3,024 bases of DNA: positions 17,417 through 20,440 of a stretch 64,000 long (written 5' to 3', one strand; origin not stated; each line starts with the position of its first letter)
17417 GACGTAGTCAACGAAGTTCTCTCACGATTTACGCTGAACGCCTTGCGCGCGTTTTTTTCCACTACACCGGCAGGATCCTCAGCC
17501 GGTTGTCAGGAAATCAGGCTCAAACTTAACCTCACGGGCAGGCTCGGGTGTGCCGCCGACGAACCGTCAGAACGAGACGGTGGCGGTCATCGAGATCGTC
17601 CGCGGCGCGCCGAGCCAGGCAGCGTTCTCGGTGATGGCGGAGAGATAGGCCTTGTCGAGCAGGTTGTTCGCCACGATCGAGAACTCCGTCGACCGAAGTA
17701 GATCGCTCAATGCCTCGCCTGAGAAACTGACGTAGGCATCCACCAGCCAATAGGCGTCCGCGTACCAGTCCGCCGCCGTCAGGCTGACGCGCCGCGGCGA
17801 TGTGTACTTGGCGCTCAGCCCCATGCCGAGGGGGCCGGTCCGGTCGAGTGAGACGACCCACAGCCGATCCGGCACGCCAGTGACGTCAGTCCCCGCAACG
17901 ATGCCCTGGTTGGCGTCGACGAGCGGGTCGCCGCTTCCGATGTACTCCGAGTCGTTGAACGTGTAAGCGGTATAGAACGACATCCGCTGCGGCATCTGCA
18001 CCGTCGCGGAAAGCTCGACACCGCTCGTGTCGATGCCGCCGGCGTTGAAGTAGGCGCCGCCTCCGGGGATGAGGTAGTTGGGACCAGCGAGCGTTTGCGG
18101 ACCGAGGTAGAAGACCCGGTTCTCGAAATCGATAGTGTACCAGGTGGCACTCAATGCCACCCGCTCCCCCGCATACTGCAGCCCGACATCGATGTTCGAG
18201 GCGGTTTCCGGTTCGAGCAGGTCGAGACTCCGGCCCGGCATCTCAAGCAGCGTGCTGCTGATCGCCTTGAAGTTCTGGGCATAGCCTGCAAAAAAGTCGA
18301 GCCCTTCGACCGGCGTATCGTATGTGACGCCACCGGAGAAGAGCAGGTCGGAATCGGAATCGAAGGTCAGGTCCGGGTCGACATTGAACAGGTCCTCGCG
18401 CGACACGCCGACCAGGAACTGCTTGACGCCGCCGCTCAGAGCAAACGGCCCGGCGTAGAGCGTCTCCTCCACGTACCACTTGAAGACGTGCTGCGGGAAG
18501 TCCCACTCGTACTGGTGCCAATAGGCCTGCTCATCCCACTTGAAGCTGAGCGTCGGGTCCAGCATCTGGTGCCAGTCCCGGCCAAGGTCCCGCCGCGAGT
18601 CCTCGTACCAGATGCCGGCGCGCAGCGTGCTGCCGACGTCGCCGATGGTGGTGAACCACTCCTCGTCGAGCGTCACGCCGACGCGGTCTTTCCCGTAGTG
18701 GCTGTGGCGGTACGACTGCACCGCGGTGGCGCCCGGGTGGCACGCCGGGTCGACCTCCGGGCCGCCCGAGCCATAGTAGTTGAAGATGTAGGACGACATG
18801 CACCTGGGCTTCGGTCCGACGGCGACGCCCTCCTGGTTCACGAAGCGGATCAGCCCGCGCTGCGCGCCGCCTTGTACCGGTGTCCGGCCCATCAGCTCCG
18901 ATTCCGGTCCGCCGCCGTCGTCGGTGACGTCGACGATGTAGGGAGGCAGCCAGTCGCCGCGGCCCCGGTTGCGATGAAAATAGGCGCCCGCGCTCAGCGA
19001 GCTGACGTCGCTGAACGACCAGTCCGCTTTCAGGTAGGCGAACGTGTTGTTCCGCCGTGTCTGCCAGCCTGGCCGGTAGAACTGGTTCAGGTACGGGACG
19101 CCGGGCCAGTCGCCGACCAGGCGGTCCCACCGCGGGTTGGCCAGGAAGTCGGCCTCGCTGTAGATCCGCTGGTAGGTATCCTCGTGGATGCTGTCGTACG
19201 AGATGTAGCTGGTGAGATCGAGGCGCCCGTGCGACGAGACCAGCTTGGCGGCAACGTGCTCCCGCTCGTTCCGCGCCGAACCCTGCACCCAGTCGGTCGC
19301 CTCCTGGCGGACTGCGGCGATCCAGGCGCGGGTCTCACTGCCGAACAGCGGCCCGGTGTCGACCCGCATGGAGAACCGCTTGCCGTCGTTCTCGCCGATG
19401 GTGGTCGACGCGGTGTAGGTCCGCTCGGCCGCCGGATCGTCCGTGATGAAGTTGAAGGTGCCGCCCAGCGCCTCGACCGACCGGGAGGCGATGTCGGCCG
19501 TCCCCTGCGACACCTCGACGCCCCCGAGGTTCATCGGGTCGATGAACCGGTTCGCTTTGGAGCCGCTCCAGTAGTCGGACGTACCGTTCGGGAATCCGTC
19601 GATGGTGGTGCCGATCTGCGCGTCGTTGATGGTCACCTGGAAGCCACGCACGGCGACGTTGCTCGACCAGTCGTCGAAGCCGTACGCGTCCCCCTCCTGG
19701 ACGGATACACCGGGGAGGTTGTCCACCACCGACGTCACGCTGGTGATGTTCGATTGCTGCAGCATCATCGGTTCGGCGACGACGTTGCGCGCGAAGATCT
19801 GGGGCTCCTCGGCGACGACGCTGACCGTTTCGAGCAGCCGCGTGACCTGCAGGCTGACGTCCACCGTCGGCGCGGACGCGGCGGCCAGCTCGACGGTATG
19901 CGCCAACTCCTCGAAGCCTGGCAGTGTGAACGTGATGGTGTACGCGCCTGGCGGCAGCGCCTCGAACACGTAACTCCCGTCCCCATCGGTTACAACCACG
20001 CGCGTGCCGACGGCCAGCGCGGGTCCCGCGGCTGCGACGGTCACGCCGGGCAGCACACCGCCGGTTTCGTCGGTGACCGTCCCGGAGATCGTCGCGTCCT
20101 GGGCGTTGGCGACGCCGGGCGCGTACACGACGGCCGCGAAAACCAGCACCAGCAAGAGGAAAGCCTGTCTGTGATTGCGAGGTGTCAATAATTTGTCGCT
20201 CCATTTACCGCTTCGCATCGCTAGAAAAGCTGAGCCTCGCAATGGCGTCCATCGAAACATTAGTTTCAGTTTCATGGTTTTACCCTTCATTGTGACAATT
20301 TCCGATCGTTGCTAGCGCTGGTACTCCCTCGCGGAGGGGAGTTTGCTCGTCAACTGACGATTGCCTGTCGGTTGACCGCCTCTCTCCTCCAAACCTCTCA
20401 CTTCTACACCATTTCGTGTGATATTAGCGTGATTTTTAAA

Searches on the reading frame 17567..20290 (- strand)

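Call 75: search_protein_families(library=pfam, proteins=[window:17567-20290:-], max_evalue=0.001)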
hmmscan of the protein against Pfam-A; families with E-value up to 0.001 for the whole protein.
window:17567-20290:- (907 aa): 5 families
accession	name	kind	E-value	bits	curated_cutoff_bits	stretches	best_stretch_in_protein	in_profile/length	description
PF00593.30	TonB_dep_Rec_b-barrel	-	1.6e-21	78.1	27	1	364-877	10-436/436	TonB dependent receptor-like, beta-barrel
PF13620.12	CarboxypepD_reg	-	4.1e-17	62.8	32.3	1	67-148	1-82/82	Carboxypeptidase regulatory-like domain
PF07715.20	Plug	-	3.1e-10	41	23.9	1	176-268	16-98/107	TonB-dependent Receptor Plug Domain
PF13715.12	CarbopepD_reg_2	-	1e-09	38.7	32.2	1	68-156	1-86/88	CarboxypepD_reg-like domain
PF17210.9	SdrD_B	-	7.4e-05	23.4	29.7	1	75-125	20-68/112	SdrD B-like domain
